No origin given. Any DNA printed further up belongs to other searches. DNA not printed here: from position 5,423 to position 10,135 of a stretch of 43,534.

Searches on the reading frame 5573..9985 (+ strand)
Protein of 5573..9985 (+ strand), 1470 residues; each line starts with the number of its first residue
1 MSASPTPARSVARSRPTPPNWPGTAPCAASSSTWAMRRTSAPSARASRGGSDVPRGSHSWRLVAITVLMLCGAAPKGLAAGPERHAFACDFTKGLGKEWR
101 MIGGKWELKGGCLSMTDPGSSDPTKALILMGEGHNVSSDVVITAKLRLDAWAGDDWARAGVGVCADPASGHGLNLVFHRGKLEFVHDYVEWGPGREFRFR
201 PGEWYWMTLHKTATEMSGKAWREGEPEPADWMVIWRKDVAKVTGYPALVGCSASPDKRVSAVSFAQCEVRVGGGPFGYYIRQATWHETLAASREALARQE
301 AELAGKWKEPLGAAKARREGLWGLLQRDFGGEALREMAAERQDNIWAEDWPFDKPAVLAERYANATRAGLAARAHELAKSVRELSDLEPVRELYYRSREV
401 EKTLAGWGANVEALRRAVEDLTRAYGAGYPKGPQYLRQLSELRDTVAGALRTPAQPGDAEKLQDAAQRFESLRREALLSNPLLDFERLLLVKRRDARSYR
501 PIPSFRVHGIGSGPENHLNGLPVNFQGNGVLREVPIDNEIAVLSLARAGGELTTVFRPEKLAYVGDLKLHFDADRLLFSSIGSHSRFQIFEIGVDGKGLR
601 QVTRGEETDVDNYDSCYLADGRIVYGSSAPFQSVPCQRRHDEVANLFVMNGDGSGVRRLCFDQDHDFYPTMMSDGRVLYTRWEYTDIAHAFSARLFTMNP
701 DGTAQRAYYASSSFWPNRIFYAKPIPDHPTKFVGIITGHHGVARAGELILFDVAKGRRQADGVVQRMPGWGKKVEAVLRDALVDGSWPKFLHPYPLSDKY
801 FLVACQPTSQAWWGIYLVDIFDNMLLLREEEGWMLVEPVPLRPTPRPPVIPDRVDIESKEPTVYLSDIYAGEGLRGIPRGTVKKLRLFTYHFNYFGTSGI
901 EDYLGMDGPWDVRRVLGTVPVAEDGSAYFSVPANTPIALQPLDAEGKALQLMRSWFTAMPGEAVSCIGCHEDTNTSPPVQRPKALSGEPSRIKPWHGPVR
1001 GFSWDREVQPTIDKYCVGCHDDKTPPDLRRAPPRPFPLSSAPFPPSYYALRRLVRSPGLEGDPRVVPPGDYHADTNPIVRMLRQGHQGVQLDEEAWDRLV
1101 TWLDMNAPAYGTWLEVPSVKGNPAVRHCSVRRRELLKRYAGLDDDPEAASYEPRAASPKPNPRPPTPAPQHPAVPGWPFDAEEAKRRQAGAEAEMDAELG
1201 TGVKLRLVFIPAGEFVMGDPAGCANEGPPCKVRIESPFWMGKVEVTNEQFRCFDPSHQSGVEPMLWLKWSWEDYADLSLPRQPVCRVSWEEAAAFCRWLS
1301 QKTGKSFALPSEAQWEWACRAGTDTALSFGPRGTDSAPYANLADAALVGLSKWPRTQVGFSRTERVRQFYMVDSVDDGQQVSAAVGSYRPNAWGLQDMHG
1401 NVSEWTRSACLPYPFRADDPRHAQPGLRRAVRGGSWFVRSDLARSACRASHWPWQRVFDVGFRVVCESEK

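Call 63: search_protein_families(library=pfam, proteins=[window:5573-9985:+], max_evalue=0.0001)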
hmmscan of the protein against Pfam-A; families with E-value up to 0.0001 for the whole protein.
window:5573-9985:+ (1470 aa): 2 families
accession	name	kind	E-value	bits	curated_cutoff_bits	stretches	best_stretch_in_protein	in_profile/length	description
PF03781.23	FGE-sulfatase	-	7.3e-45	154.1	23.3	1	1207-1465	5-254/255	Sulfatase-modifying factor enzyme 1-like domain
PF18582.6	HZS_alpha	-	8.3e-33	113.3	26.6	1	880-971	1-98/98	Hydrazine synthase alpha subunit middle domain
